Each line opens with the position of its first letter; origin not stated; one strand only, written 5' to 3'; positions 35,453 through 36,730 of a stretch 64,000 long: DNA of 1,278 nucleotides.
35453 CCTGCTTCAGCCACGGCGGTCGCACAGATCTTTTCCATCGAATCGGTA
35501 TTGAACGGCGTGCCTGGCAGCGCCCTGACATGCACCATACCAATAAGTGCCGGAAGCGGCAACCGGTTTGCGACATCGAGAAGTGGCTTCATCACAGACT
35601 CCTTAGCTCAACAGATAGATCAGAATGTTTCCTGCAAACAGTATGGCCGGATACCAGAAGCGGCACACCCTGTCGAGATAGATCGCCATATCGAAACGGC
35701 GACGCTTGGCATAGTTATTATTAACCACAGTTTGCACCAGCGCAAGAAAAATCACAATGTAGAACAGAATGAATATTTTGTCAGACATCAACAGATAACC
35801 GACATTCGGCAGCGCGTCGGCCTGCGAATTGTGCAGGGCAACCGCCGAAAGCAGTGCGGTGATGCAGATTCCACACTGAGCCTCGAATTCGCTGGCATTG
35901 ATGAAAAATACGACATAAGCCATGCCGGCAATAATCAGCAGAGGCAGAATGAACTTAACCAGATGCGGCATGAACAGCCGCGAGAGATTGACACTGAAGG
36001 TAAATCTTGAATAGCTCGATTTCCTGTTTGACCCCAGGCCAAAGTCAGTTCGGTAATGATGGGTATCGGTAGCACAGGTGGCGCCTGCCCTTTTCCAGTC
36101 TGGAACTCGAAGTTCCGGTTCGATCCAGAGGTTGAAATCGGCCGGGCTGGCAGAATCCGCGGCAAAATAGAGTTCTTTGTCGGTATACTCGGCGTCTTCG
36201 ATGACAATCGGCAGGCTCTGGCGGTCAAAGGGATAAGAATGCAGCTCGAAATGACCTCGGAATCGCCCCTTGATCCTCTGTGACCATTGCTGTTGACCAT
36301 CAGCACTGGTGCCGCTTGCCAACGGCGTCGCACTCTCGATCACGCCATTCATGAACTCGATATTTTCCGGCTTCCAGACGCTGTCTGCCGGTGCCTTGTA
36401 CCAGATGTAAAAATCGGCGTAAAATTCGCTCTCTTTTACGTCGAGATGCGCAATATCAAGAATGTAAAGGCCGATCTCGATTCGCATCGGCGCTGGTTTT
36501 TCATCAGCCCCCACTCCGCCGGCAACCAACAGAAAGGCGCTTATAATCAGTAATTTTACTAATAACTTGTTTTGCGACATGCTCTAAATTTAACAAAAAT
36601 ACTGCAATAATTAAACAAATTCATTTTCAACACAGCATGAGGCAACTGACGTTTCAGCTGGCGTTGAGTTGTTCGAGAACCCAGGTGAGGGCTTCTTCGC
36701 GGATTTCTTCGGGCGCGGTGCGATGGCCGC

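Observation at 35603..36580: Prokaryotic pentameric ligand-gated ion channel (Cys-loop family) homologue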

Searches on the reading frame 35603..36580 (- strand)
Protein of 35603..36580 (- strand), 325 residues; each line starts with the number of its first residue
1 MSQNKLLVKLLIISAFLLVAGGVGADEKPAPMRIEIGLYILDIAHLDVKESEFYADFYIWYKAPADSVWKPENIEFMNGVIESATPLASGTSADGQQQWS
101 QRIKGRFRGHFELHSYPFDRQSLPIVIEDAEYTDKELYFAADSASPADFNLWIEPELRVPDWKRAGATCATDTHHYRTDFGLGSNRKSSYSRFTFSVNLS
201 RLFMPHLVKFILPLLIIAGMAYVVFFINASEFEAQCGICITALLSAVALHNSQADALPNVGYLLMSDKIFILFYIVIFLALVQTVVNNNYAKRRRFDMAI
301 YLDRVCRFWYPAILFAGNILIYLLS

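Call 4: search_protein_families(library=pfam, proteins=[window:35603-36580:-], max_evalue=1)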
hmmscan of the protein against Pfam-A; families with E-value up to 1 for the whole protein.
window:35603-36580:- (325 aa): 3 families
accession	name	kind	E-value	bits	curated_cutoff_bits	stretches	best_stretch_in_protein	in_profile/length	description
PF02932.22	Neur_chan_memb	-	2.5e-09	38.2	28.1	1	211-294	2-86/233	Neurotransmitter-gated ion-channel transmembrane region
PF02931.28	Neur_chan_LBD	-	2.2e-05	24.4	26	1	63-202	77-215/216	Neurotransmitter-gated ion-channel ligand binding domain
PF04591.17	DUF596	-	0.19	12.4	25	0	48-70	34-60/69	Protein of unknown function, DUF596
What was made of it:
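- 35603..36580 (-): pLGIC (Pro-loop receptor) gene, 325 aa, including the TAA stop. Pfam PF02932 passes its threshold and PF02931 is near it (call 4).
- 35975..36502 (-): Periplasmic beta-sandwich ligand-binding domain (aa 27-202). Compact form lacking about 20 residues in the beta2-beta3 region relative to GLIC/ELIC, with a longer loop C carrying a conserved Y-x-T-x-F-G motif (aa 176-181). PF02931 match over aa 63-202 (call 4).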

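Call 5: search_protein_families(library=ncbifam, proteins=[window:35603-36580:-], max_evalue=1)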
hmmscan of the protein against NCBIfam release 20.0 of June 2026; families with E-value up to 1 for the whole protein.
window:35603-36580:- (325 aa): 2 families
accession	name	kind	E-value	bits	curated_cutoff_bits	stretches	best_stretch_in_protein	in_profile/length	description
TIGR00860.1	LIC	subfamily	1.5e-18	66.8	280.2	1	64-294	110-334/462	cation transporter family protein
NF033918.0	LGIC_1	subfamily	3.5e-15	56.2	500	1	106-311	101-303/305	ligand-gated ion channel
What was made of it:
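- On NCBIfam TIGR00860 (LIC) and NF033918 (LGIC_1) subfamilies: 66.8 bits against a cut-off of 280.2, and 56.2 bits against 500 (call 5).
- PF02931 is just below its gathering threshold (call 4) and the NCBIfam subfamily models are far below their cut-offs (call 5).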

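Call 6: search_solved_structures(query=window:35603-36580:-, max_evalue=10, show_alignments=3)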
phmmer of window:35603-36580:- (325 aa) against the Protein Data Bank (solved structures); distinct sequences matched with E-value up to 10: 285 (the best 60 are shown).
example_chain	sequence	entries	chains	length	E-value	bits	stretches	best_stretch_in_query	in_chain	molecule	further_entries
6cdu_A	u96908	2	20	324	5.9e-16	61.8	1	68-319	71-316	chimeric alpha1GABAA receptor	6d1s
4yeu_A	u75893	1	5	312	8.2e-16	61.3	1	68-323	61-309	Cys-loop ligand-gated ion channel,Proton-gated ion channel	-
6hya_A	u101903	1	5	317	2.6e-13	53.1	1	66-323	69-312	Proton-gated ion channel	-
5osa_A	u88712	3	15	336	3.9e-13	52.5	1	66-319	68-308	Proton-gated ion channel,Gamma-aminobutyric acid receptor subunit alpha-1,Gamma-aminobutyr | Proton-gated ion channel,Gamma-aminobutyric acid receptor subunit a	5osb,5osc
3uq5_A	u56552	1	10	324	4.2e-13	52.4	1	68-319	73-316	Gamma-aminobutyric-acid receptor subunit beta-1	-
6hy9_A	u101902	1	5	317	4.4e-13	52.3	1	66-323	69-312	Proton-gated ion channel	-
6f11_A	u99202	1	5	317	4.8e-13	52.2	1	66-323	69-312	Proton-gated ion channel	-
4ire_A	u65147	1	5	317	4.8e-13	52.2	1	66-323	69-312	Proton-gated ion channel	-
6f0n_A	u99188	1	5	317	6.2e-13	51.9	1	66-323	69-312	Proton-gated ion channel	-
2yks_A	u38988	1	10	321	6.5e-13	51.8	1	68-319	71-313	CYS-LOOP LIGAND-GATED ION CHANNEL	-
6f10_A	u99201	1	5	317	6.6e-13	51.8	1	66-323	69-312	Proton-gated ion channel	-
6f0z_A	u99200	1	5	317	7.7e-13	51.5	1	66-323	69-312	Proton-gated ion channel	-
3uq4_A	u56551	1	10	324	8.5e-13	51.4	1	68-319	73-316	Gamma-aminobutyric-acid receptor subunit beta-1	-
6hz3_A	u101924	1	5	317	8.6e-13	51.4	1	66-323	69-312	Proton-gated ion channel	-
6f0v_A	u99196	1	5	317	9.2e-13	51.3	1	66-323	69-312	Proton-gated ion channel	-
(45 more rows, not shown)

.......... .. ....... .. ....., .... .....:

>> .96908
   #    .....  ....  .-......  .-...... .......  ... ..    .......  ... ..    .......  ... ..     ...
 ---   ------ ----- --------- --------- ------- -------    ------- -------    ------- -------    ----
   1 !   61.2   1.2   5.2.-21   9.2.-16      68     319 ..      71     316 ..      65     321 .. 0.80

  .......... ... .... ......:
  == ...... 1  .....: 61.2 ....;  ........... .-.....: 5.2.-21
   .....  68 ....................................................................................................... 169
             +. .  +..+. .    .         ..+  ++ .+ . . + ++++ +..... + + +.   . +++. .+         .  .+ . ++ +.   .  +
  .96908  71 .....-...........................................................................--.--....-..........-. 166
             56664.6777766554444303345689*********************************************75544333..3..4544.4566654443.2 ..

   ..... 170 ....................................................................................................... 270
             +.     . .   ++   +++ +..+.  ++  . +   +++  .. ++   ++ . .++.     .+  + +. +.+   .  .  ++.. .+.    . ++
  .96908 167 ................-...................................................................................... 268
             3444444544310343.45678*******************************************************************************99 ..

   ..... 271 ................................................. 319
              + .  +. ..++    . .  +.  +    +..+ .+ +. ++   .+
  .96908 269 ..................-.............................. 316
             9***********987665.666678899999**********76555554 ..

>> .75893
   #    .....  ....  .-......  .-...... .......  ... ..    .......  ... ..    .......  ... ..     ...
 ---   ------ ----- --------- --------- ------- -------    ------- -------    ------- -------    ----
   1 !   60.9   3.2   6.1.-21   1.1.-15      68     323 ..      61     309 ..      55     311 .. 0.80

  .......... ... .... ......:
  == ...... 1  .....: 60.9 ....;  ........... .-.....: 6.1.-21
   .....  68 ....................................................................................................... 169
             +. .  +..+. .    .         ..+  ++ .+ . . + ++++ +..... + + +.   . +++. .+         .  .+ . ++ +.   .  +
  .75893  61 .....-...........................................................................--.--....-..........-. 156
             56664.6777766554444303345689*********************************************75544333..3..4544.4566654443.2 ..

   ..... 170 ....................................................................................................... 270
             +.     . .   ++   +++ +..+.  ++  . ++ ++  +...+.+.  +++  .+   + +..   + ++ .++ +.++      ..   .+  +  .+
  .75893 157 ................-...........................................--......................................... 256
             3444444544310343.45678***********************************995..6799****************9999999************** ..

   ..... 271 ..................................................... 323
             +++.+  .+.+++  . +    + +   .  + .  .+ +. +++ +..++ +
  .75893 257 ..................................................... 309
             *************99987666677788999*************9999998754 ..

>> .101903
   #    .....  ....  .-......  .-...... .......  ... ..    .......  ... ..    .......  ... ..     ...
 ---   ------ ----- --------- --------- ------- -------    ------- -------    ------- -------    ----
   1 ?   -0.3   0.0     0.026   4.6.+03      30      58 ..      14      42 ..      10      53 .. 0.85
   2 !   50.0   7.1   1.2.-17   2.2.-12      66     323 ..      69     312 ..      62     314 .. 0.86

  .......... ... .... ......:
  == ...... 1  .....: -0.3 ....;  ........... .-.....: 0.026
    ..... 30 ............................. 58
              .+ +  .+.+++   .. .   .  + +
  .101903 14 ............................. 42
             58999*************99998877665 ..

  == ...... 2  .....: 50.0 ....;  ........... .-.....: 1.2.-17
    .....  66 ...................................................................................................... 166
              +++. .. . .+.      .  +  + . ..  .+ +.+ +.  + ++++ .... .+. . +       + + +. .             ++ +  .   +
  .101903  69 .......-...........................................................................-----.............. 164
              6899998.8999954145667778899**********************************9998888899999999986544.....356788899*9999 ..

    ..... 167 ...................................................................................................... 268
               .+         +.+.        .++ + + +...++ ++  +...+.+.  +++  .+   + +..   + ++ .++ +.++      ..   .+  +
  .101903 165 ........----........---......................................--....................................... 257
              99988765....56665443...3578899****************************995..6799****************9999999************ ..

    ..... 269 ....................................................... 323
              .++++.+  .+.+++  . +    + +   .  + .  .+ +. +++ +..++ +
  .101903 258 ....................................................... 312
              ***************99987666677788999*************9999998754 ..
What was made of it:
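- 35603..36580 (-): PDB hits to ELIC and GLIC (call 6).
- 35606..35695 (-): M4 helix (aa 296-325), with a periplasmic C-terminus. Aligns to M4 of GLIC and ELIC (call 6).
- Full-length sequence alignments to ELIC and GLIC score 1e-12 to 6e-16 (call 6).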

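Call 7: find_homologous_proteins(query=window:35603-36580:-, max_evalue=0.001)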
Query window:35603-36580:- (325 aa): 76 proteins with E <= 0.001 among 2278 candidates.
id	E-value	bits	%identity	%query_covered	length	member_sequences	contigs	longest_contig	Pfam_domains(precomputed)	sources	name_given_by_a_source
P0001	1.2e-195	667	99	90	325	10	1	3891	PF02932.22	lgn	-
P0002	1.2e-188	644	86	100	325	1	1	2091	PF02932.22,PF02931.29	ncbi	-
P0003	5.0e-183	626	90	93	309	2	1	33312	PF02932.22,PF02931.29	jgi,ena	jgi:hypothetical protein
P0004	6.8e-183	625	85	100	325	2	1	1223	PF02932.22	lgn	-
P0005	1.8e-171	588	78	100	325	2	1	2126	PF02932.22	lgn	-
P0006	3.1e-161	554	78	95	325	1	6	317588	PF02932.22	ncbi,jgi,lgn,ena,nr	ncbi:MAG TPA: hypothetical protein DCG57_09900 [Candidatus Riflebacteria bacterium]|jgi:hypothetical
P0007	2.4e-159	548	75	100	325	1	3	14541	PF02932.22,PF02931.29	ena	-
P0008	1.7e-151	522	69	100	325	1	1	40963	PF02932.22,PF02931.29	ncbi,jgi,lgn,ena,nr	ncbi:MAG: hypothetical protein KKB51_22485 [Candidatus Riflebacteria bacterium]|nr:hypothetical prot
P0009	1.1e-150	519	70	99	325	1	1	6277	PF02932.22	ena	-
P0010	9.3e-144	497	70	95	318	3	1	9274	PF02932.22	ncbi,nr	ncbi:MAG: hypothetical protein EOM80_10265 [Erysipelotrichia bacterium]|nr:hypothetical protein [Ery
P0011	7.6e-143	494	67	94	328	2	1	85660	PF02932.22,PF02931.29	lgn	-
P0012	6.6e-142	490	66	96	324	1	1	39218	PF02932.22,PF02931.29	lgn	-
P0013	1.3e-141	490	67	94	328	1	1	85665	PF02932.22,PF02931.29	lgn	-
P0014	5.0e-141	488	68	96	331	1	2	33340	PF02932.22,PF02931.29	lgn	-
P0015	3.7e-139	481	71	86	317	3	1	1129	PF02932.22,PF02931.29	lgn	-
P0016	5.3e-139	481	64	99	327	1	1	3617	PF02932.22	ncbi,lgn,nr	ncbi:MAG: hypothetical protein PHD82_14810 [Candidatus Riflebacteria bacterium]|nr:hypothetical prot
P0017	2.4e-138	479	65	99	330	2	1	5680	PF02932.22,PF02931.29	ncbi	-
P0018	2.1e-136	472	64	96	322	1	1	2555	PF02932.22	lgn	-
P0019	1.9e-135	469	62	100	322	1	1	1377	PF02932.22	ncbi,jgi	-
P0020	2.0e-135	469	69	90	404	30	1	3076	PF02932.22,PF02931.29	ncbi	-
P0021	9.7e-134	464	62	100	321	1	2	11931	PF02932.22,PF02931.29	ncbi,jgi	jgi:hypothetical protein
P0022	2.3e-132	459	63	97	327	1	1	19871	PF02932.22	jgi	jgi:hypothetical protein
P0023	7.1e-132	458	62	97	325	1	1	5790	PF02932.22,PF02931.29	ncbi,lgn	-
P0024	1.0e-130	454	64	97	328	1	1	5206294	PF02932.22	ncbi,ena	-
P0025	5.1e-129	448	70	84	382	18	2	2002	PF02932.22,PF02931.29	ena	-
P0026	1.1e-127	444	67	90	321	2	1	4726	PF02932.22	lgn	-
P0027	4.4e-127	442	63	90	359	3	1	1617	PF02932.22,PF02931.29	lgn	-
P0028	9.3e-127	441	62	100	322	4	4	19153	PF02932.22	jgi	jgi:hypothetical protein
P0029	1.1e-126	440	66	91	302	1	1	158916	PF02932.22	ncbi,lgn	ncbi:MAG: hypothetical protein Kow0029_11650 [Candidatus Rifleibacteriota bacterium]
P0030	2.0e-126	440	61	93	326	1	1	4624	PF02932.22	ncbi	-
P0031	2.5e-126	439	65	91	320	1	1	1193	PF02932.22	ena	-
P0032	4.9e-125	435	64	91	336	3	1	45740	PF02932.22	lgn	-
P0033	2.5e-124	433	64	92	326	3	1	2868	PF02932.22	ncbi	ncbi:MAG: hypothetical protein AB1403_20180 [Candidatus Riflebacteria bacterium]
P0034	1.8e-120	420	64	91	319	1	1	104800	PF02932.22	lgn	-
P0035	7.8e-118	411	59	89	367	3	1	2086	PF02932.22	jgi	jgi:hypothetical protein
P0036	2.1e-114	400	57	97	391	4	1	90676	PF02932.22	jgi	-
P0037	1.3e-110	388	58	90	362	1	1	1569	PF02932.22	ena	-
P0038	2.3e-110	387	56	98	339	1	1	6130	PF02932.22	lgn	-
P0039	6.3e-110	385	60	91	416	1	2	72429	PF02932.22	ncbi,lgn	ncbi:MAG: hypothetical protein WA705_23650 [Candidatus Ozemobacteraceae bacterium]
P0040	4.3e-109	383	54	94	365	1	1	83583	PF02932.22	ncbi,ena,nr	ncbi:MAG: hypothetical protein GX442_26515 [Candidatus Riflebacteria bacterium]|nr:hypothetical prot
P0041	8.8e-109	382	57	90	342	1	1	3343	PF02932.22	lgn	-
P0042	1.3e-108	381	59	86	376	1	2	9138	PF02932.22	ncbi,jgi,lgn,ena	-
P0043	2.5e-108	380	56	92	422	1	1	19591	PF02932.22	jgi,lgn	jgi:hypothetical protein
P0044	2.9e-108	380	58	90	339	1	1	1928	PF02932.22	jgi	-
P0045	1.9e-107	377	56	92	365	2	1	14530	PF02932.22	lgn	-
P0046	3.5e-107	376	58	90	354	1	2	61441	PF02932.22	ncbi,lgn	-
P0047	5.1e-107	376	57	91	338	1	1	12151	PF02932.22,PF02931.29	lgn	-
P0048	2.0e-106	374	58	95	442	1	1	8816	PF02932.22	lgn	-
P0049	4.8e-106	373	61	87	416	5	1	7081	PF02932.22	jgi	jgi:hypothetical protein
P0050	6.1e-106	372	57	88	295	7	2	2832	PF02932.22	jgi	-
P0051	8.7e-105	369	60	89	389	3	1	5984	PF02932.22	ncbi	-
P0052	1.3e-102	361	57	90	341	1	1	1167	PF02932.22,PF02931.29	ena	-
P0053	8.5e-101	355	57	90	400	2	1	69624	PF02932.22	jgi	jgi:hypothetical protein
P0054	8.8e-100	352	51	99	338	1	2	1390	PF02932.22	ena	-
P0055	4.2e-99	350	53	91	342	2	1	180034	PF02932.22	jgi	jgi:hypothetical protein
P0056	2.1e-98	348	52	93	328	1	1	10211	PF02932.22,PF02931.29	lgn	-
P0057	2.9e-98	347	52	96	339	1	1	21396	PF02932.22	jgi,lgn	jgi:hypothetical protein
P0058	1.1e-95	339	50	96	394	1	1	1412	PF02932.22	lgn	-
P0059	8.9e-93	329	49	97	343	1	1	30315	PF02932.22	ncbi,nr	ncbi:hypothetical protein HYY75_09910 [bacterium]|nr:hypothetical protein [bacterium]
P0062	2.3e-70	255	43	90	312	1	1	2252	PF02932.22,PF02931.29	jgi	jgi:hypothetical protein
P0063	2.9e-43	166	35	95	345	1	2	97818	PF02932.22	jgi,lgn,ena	jgi:hypothetical protein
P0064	3.5e-43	166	34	87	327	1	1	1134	PF02932.22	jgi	jgi:hypothetical protein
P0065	1.2e-42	164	35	90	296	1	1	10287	PF02931.29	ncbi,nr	ncbi:MAG: hypothetical protein HY815_06460, partial [Candidatus Riflebacteria bacterium]|nr:hypothet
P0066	5.5e-42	162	33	90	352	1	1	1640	PF02932.22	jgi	jgi:hypothetical protein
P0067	2.3e-35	140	31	91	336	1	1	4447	PF02932.22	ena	-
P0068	1.4e-31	128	30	98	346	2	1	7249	PF02931.29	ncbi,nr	ncbi:MAG: hypothetical protein FGM52_04760 [Mycobacterium sp.]|nr:hypothetical protein [Mycobacteriu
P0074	2.8e-27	114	28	90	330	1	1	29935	-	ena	-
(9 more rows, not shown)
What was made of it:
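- On pLGIC / Pro-loop receptor superfamily: Several orthologues carry both precomputed domains (call 7).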

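Call 8: find_related_loci(query=window:35603-36580:-, collection=genome_contigs, flank=8000)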
Query window:35603-36580:- (325 aa) in genome_contigs; peptide patterns used: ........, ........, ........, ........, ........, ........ (x = any residue, [..] = any of these).
65 stretches matched a pattern; 22 encode a relative of the query (tblastn E <= 1e-3); 22 distinct loci.
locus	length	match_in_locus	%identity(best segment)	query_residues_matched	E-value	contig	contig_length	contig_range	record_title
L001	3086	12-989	93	3-325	0e+0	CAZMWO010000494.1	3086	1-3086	MAG TPA_asm: uncultured bacterium isolate SRP192927_co6_749 genome assembly, contig: NODE_94066_length_3086_cov_3.065325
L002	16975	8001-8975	86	1-325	0e+0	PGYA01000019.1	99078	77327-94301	MAG: Candidatus Riflebacteria bacterium HGW-Riflebacteria-2 bjp_ig2102_scaffold_328, whole genome shotgun sequence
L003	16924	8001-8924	78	17-325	3e-167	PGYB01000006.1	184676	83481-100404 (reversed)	MAG: Candidatus Riflebacteria bacterium HGW-Riflebacteria-1 bjp_ig2103_scaffold_33, whole genome shotgun sequence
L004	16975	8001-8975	69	1-325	3e-158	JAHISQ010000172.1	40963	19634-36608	MAG: Candidatus Riflebacteria bacterium isolate MM_PC_MetaG.mb.182 MM_PC_MetaG.mb.182_k141_1772056, whole genome shotgun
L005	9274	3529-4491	68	3-325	1e-148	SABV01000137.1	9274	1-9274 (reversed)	MAG: Erysipelotrichia bacterium isolate INTA.CYC.134 contig-100_6737, whole genome shotgun sequence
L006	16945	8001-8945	65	11-325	8e-146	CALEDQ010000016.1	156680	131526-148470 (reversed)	MAG TPA_asm: uncultured bacterium isolate SRR3330203_bin.17_CONCOCT_v1.1_MAG genome assembly, contig: ERZ724088.92, whol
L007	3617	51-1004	64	4-324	1e-150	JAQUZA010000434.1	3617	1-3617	MAG: Candidatus Riflebacteria bacterium isolate STD2_25 NODE_124105_length_3617_cov_2.717765_Sandtown_D2, whole genome s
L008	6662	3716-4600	69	31-325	8e-146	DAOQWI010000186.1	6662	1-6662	MAG TPA_asm: Candidatus Ozemobacteraceae bacterium isolate AMR_MDS_1066 NODE_11870_length_6662_cov_5.920842, whole genom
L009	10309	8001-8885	69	31-325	3e-142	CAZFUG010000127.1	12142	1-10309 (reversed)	MAG TPA_asm: uncultured bacterium isolate binchicken_co115_14 genome assembly, contig: NODE_7954_length_12142_cov_4.2683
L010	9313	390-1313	66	1-310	4e-141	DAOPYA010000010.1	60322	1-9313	MAG TPA_asm: Candidatus Rifleibacterium sp. isolate AMR_MDS_1326 NODE_363_length_60322_cov_5.212853, whole genome shotgu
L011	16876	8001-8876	69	34-325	1e-138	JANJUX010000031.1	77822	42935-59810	MAG: Candidatus Riflebacteria bacterium isolate RXS2_metabat.bin.35 RXS2_k141_11179, whole genome shotgun sequence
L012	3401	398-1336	62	9-324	6e-142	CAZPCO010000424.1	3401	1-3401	MAG TPA_asm: uncultured bacterium isolate binchicken_co117_419 genome assembly, contig: NODE_46589_length_3401_cov_3.410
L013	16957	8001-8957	63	9-325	1e-132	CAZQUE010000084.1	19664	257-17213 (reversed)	MAG TPA_asm: uncultured bacterium isolate SRP304446_co1_153 genome assembly, contig: NODE_1926_length_19664_cov_11.90652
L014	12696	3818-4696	64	33-325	2e-129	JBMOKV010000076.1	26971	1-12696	MAG: Candidatus Rifleibacteriota bacterium isolate Betzabe_MAG007 MAG007_76, whole genome shotgun sequence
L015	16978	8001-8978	57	11-325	8e-122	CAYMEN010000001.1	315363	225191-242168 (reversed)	MAG TPA_asm: uncultured bacterium isolate SRP263991_co7_86 genome assembly, contig: NODE_5_length_315363_cov_10.464102,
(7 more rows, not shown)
